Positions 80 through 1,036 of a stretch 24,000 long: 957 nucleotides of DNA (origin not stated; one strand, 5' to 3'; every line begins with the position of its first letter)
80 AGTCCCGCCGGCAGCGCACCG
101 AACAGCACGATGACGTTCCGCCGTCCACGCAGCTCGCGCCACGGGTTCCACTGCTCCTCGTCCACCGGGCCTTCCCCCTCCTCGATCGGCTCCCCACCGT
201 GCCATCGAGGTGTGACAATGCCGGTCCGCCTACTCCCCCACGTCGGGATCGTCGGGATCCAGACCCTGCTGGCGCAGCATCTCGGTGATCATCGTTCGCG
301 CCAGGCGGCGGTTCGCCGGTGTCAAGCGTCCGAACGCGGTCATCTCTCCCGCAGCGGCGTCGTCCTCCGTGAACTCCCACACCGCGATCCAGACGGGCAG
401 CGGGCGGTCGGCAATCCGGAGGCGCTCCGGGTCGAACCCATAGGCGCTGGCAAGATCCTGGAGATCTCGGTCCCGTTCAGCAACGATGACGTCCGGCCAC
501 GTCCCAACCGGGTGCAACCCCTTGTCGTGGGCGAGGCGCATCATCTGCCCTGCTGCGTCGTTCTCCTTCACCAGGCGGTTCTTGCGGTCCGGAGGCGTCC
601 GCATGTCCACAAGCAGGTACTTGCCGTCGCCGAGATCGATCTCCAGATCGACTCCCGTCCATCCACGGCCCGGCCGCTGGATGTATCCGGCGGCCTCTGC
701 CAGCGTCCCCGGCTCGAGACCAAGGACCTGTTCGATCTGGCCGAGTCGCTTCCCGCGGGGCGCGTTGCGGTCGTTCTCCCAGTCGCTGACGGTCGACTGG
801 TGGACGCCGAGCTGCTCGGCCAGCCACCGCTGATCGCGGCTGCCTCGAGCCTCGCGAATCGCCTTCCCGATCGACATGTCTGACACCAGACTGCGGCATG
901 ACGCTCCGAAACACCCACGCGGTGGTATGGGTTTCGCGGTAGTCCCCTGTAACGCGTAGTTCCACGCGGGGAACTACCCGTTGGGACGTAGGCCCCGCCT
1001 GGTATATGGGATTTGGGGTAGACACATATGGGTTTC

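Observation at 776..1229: A perfect 45-bp inverted repeat encodes the same HTH recognition segment in both divergent switch regulators and brackets the whole switch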

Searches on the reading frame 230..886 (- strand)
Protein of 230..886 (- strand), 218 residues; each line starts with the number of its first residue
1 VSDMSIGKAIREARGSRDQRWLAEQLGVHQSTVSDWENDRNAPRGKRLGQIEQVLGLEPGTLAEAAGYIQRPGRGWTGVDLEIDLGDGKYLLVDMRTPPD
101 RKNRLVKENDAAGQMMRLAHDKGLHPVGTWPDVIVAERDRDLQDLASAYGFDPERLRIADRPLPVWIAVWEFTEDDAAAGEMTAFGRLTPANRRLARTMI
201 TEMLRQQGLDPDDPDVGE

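Call 7: search_protein_families(library=pfam, proteins=[window:230-886:-], max_evalue=0.01)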
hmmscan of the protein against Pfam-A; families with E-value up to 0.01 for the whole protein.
window:230-886:- (218 aa): 5 families
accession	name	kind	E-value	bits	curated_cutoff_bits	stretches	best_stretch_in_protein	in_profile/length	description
PF01381.28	HTH_3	-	1.2e-10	41.7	23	1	10-60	4-53/55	Helix-turn-helix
PF13560.12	HTH_31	-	1.1e-08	35.7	27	1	9-63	8-62/64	Helix-turn-helix domain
PF13443.12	HTH_26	-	0.0014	19.3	22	0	22-64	16-59/63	Cro/C1-type HTH DNA-binding domain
PF13518.12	HTH_28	-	0.004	17.6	25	0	8-41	4-37/52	Helix-turn-helix domain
PF15943.11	YdaS_toxin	-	0.0042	17.3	30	1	19-53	11-45/65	Bacterial toxin YdaS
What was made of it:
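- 230..886 (-): Repressor gene: 218 aa from GTG 886, or 215 aa from ATG 877 as in RefSeq WP_370325259.1. It has an N-terminal XRE/HTH_3 domain and a C-terminal alpha/beta domain of unknown family. Pfam HTH_3 scores 41.7 bits against a cutoff of 23 (call 7).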

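Call 8: search_protein_families(library=phrogs, proteins=[window:230-886:-], max_evalue=0.01)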
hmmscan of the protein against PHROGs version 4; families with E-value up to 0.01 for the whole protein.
window:230-886:- (218 aa): 14 families
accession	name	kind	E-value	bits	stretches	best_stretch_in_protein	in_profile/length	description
phrog_8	-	transcription regulation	6.7e-11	43.2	1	2-191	73-241/346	transcriptional regulator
phrog_4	-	transcription regulation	3.2e-10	40.5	1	3-106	130-214/400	transcriptional repressor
phrog_2967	-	transcription regulation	1.3e-08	35.7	1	8-65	16-72/225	transcriptional regulator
phrog_2328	-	transcription regulation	1.4e-06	29.1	1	17-63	29-75/128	transcriptional repressor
phrog_3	-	transcription regulation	1.3e-05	26.1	1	2-65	85-148/430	transcriptional repressor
phrog_638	-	transcription regulation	2.3e-05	25.3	1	9-61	7-62/145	transcriptional regulator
phrog_7241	-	transcription regulation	3.7e-05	24.8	1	5-63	64-121/122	transcriptional regulator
phrog_2439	-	transcription regulation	8.2e-05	22.6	1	7-62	9-66/367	transcriptional regulator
phrog_2104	-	unknown function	8.9e-05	23.6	1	8-48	45-84/103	-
phrog_3949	-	transcription regulation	0.0013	19.8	1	13-70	23-80/161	transcriptional repressor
phrog_4441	-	DNA, RNA and nucleotide metabolism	0.0017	19.6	1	11-60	13-62/98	HTH DNA binding protein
phrog_664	-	DNA, RNA and nucleotide metabolism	0.0027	18.6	1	19-46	103-130/210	DNA binding protein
phrog_19579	-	transcription regulation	0.0031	18.1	1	13-71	13-71/251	transcriptional regulator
phrog_3642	-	DNA, RNA and nucleotide metabolism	0.0041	18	0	9-56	14-61/79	HTH DNA binding protein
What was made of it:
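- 230..886 (-): PHROG hits are to repressor and regulator families (call 8).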

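Call 10: find_related_loci(query=window:230-886:-, collection=genome_contigs, flank=6000)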
Query window:230-886:- (218 aa) in genome_contigs; peptide patterns used: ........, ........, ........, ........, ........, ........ (x = any residue, [..] = any of these).
94 stretches matched a pattern, but none encodes a relative of the query by tblastn (E <= 1e-3).

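Call 11: find_related_loci(query=window:230-886:-, collection=viral_contigs, flank=6000)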
Query window:230-886:- (218 aa) in viral_contigs; peptide patterns used: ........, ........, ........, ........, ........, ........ (x = any residue, [..] = any of these).
2 stretches matched a pattern, but none encodes a relative of the query by tblastn (E <= 1e-3).
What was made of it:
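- Tried and rejected: Scans of genome_contigs and viral_contigs found none (calls 10 and 11).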

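Call 12: find_homologous_proteins(query=window:230-886:-)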
Query window:230-886:- (218 aa): 1 proteins with E <= 0.001 among 874 candidates.
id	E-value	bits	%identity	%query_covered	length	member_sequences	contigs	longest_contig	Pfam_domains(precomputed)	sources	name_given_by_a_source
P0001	8.5e-139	479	100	99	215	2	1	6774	PF01381.29,PF13560.13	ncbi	-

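Call 15: find_encoding_contigs(protein=P0001, flank=10000, max_places=10)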
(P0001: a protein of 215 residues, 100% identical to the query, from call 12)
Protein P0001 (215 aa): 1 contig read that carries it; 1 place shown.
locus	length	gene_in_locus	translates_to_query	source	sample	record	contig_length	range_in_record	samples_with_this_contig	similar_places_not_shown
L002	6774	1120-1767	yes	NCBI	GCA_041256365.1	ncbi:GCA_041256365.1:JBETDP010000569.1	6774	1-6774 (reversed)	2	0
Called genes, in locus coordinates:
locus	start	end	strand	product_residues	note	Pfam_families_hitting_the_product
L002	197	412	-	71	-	-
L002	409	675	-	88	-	PF12728:HTH_17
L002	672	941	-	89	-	PF01381:HTH_3 (weak)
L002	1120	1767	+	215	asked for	PF01381:HTH_3, PF13560:HTH_31 (weak)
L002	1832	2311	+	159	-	-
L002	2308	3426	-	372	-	PF00589:Phage_integrase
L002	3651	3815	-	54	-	-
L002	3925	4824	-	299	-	PF13489:Methyltransf_23, PF08241:Methyltransf_11, PF08242:Methyltransf_12, PF13649:Methyltransf_25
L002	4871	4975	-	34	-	-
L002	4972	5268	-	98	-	-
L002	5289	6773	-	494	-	?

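Call 31: search_protein_representatives(protein=window:230-886:-)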
Query: 218 residues. Proteins with E-value up to 0.001 (for the whole library): 499; up to 1e-10: 13; up to 1e-30: 2. The best 150 are listed.
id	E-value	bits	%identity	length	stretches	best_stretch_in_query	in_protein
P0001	2.7e-139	478.8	100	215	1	4-218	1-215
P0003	3.4e-41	158.0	44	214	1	4-216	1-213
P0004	3.2e-27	112.3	61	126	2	4-64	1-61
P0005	4.8e-16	75.8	48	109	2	26-82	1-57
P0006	6.8e-14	68.8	36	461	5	9-72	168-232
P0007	4.2e-13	66.2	42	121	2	5-77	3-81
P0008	1.4e-12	64.4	61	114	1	6-64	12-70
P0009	2.6e-12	63.6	44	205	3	3-58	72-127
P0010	3.0e-12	63.4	32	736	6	5-60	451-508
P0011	4.6e-12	62.8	30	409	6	5-68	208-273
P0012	8.4e-12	61.9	58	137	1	5-64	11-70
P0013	4.0e-11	59.7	37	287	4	3-63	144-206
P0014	4.5e-11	59.5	32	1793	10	31-88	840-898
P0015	1.4e-10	57.9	55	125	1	5-62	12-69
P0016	3.8e-10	56.5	45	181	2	10-68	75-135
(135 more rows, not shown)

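Call 34: find_homologous_proteins(query=A1, max_evalue=0.000001)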
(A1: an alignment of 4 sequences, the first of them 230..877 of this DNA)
Query A1 (4 sequences) (215 aa, profile of the alignment): 5 proteins with E <= 0.000001 among 8000 candidates.
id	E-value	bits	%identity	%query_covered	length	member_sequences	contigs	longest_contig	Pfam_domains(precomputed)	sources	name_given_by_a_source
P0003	4.4e-65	236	43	99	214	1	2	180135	PF01381.29,PF13560.13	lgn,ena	-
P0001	8.4e-62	225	100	100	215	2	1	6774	PF01381.29,PF13560.13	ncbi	-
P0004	1.8e-54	202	67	28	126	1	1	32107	PF01381.29,PF13560.13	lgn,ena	-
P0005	6.9e-46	174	28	89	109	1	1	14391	PF01381.29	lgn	-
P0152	2.2e-30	124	58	28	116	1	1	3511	PF01381.29,PF13560.13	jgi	jgi:transcriptional regulator with XRE-family HTH domain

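Call 35: find_encoding_contigs(protein=P0003, flank=6000, max_places=4)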
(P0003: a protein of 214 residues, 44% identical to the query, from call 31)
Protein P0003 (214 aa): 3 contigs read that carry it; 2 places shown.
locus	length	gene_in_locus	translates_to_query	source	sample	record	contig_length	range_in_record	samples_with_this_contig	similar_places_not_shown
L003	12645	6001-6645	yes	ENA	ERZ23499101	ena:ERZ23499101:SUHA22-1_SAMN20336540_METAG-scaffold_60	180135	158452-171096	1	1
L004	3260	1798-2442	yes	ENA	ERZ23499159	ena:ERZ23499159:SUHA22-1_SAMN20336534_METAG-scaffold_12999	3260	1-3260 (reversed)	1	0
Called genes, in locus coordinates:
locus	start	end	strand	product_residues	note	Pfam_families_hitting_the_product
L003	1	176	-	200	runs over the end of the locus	-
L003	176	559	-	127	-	-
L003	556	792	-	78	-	-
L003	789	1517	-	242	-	PF00929:RNase_T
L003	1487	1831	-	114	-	-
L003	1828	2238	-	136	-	-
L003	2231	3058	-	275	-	PF03837:RecT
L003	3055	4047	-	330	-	PF09588:YqaJ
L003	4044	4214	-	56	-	-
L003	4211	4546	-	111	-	-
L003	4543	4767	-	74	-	-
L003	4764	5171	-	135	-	-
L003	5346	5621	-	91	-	PF12728:HTH_17 (weak)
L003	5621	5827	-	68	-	PF13560:HTH_31 (weak), PF01381:HTH_3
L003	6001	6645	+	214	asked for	PF01381:HTH_3, PF13560:HTH_31 (weak)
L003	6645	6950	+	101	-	-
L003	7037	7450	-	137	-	-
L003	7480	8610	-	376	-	PF00589:Phage_integrase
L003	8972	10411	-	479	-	-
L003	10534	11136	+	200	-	-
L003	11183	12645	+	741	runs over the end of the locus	PF03971:IDH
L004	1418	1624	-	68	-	PF13560:HTH_31 (weak), PF01381:HTH_3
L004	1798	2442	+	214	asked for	PF01381:HTH_3, PF13560:HTH_31 (weak)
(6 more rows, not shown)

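Call 36: find_encoding_contigs(protein=P0004, flank=6000, max_places=4)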
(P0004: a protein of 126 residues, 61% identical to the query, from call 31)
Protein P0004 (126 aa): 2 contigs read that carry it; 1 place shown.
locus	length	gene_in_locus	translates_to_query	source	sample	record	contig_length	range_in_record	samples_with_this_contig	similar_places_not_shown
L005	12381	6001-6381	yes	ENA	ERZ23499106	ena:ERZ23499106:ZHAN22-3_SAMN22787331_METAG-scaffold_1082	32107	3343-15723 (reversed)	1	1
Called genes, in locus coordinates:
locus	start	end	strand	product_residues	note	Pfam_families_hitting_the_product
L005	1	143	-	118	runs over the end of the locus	-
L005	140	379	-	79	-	-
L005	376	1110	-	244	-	PF00929:RNase_T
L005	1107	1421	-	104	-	-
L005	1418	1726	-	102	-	-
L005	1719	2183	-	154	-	-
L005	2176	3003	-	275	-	PF03837:RecT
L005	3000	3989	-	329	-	PF09588:YqaJ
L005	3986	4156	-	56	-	-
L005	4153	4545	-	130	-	-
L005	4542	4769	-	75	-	-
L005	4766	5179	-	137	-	-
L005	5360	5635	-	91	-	PF12728:HTH_17 (weak)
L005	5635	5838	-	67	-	PF13560:HTH_31, PF01381:HTH_3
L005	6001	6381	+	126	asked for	PF13560:HTH_31 (faint), PF01381:HTH_3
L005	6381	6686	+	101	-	-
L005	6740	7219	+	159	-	-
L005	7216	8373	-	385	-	PF00589:Phage_integrase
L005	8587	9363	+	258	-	PF13489:Methyltransf_23, PF08241:Methyltransf_11, PF08242:Methyltransf_12, PF13649:Methyltransf_25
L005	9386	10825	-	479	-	-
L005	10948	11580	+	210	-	-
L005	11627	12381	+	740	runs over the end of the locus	PF03971:IDH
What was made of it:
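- On CI/Cro-type lysis-lysogeny switch: The same order occurs in L003 and L005 (calls 35 and 36).
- L003 and L005 have the same order of integrase, repressor, Cro and HTH_17 gene (calls 35 and 36).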

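Call 37: find_encoding_contigs(protein=P0005, flank=6000, max_places=4)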
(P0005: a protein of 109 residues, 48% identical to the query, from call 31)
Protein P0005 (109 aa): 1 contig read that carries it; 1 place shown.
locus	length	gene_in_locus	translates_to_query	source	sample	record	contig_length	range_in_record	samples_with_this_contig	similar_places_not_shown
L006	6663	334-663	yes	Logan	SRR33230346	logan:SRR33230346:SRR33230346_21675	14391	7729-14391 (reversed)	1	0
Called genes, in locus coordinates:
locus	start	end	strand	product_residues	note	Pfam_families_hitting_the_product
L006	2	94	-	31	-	?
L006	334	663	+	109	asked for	PF01381:HTH_3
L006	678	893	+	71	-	-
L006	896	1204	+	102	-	-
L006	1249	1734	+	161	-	-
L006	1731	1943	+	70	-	-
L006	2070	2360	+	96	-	PF19760:DUF6247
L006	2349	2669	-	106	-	-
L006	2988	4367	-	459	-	PF00239:Resolvase, PF07508:Recombinase, PF13408:Zn_ribbon_recom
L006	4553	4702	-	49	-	-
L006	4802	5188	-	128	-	-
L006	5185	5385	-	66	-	-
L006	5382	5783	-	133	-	-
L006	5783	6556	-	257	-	PF01510:Amidase_2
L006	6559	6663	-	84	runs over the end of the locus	-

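Call 38: find_encoding_contigs(protein=P0152, flank=6000, max_places=4)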
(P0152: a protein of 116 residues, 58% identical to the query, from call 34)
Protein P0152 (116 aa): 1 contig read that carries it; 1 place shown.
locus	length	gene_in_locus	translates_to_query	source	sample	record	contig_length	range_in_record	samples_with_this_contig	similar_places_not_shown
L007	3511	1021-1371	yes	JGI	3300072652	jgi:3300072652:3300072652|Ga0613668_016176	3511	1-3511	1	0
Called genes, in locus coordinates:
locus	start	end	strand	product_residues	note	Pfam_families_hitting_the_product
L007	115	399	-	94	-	-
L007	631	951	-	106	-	-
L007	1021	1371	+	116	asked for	PF13560:HTH_31 (weak), PF01381:HTH_3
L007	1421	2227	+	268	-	-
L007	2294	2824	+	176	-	-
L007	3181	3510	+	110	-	?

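Call 49: find_related_loci(query=A2, collection=metagenome_contigs, flank=3000)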
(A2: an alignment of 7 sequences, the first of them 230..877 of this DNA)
Query A2 (215 aa) in metagenome_contigs; peptide patterns used: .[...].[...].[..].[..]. (x = any residue, [..] = any of these).
135 stretches matched a pattern; 29 encode a relative of the query (tblastn E <= 1e-3); 29 distinct loci.
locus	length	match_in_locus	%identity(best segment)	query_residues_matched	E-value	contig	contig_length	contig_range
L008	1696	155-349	38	3-65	8e-10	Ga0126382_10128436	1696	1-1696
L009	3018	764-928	44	2-54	1e-7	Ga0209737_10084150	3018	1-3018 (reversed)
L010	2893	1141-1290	44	7-54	4e-7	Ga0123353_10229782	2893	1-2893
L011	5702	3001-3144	49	3-51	5e-7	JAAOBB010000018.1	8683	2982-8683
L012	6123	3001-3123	37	19-59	1e-6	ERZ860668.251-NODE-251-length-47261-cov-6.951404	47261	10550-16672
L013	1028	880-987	47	19-54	1e-6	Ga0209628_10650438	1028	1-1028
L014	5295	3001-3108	47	19-54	2e-6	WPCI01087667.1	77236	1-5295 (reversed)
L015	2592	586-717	39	15-60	2e-6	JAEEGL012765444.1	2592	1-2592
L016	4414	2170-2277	44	19-54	3e-6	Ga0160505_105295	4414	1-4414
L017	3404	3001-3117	43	19-58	3e-6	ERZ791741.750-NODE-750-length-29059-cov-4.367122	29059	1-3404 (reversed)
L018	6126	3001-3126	45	3-42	6e-6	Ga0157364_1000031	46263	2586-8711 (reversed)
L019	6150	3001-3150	43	15-72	6e-6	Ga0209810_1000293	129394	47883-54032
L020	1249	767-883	40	19-58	4e-6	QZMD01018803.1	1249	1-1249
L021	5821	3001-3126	45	3-42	6e-6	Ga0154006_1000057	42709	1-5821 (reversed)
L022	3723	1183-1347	36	2-54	1e-5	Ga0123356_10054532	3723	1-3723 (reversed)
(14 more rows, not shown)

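Call 50: find_related_loci(query=A2, collection=viral_contigs, flank=3000)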
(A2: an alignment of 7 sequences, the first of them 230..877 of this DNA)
Query A2 (215 aa) in viral_contigs; peptide patterns used: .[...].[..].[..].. (x = any residue, [..] = any of these).
91 stretches matched a pattern; 21 encode a relative of the query (tblastn E <= 1e-3); 21 distinct loci.
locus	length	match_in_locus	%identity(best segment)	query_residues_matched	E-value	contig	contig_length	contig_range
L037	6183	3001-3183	39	1-59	4e-8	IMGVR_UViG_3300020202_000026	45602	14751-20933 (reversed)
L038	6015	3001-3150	42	1-51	3e-7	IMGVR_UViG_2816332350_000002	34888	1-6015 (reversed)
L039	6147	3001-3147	39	11-59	8e-7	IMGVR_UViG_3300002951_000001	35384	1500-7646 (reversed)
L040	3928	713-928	35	1-73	7e-7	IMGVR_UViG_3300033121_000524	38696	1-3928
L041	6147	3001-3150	40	1-51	1e-6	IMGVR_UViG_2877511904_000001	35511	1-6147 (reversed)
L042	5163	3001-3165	36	3-55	9e-7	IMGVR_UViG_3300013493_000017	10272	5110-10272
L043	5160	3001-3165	36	3-55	9e-7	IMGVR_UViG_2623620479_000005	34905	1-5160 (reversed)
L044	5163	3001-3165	36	3-55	1e-6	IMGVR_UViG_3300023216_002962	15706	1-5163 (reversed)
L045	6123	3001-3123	46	19-59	1e-6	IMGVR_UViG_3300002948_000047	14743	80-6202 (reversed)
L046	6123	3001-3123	46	19-59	1e-6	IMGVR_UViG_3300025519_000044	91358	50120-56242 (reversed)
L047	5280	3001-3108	47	19-54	2e-6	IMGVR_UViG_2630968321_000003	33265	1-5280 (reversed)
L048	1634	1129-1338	37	5-70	2e-6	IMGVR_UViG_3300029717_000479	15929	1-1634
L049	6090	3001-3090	58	19-51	7e-6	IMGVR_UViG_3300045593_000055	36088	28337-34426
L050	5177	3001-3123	39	19-59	2e-5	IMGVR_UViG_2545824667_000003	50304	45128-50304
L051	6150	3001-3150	42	7-54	3e-5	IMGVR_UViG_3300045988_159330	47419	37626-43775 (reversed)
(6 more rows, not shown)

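Call 52: search_dna_similar(query=window:230-877:-, collection=phages, mode=protein, max_rows=15, max_evalue=0.001)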
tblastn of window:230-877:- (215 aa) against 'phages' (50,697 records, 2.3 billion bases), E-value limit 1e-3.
Records with a match: 12; places in all: 12; records where one place covers at least 80% of the query: 0.
Best place of each record, by identity: <60% 12.
By first word of the organism name: Pseudomonas 12.
By host as written in the record: Pseudomonas aeruginosa 7; - 3; Pseudomonas aeruginosa PACL 1; Pseudomonas aeruginosa BWKH33 1.
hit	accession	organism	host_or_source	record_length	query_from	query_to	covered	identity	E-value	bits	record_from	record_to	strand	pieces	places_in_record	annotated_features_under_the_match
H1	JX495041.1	Pseudomonas phage JD18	-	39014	2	108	50%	31.8%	5e-4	46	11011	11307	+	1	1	none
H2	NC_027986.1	Pseudomonas phage JD18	-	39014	2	108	50%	31.8%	5e-4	46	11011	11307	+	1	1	none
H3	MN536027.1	Pseudomonas phage vB_Pae-SS2019XII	Pseudomonas aeruginosa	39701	2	108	50%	31.8%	8e-4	45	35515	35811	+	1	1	DNA-binding protein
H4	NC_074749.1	Pseudomonas phage vB_Pae-SS2019XII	Pseudomonas aeruginosa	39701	2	108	50%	31.8%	8e-4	45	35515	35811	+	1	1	DNA-binding protein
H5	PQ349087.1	Pseudomonas phage vB_PaeS_AV002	Pseudomonas aeruginosa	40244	2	108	50%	31.8%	8e-4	45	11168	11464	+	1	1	repressor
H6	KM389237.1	Pseudomonas phage F_HA1208sp/Pa1651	-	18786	2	108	50%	30.3%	7e-4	46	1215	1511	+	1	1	record has no annotation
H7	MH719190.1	Pseudomonas phage H71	Pseudomonas aeruginosa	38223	2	108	50%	30.3%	7e-4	46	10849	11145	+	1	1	repressor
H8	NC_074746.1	Pseudomonas phage H71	Pseudomonas aeruginosa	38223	2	108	50%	30.3%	7e-4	46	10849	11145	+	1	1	repressor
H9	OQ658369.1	Pseudomonas phage sp.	Pseudomonas aeruginosa PACL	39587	2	108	50%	30.3%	7e-4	46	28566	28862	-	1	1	none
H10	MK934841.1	Pseudomonas phage UMP151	Pseudomonas aeruginosa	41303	2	108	50%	30.3%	7e-4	46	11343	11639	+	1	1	hypothetical protein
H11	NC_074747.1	Pseudomonas phage UMP151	Pseudomonas aeruginosa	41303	2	108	50%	30.3%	7e-4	46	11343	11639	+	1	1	hypothetical protein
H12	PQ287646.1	Pseudomonas phage Tom33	Pseudomonas aeruginosa BWKH33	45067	2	108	50%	30.3%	7e-4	46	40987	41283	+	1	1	transcriptional repressor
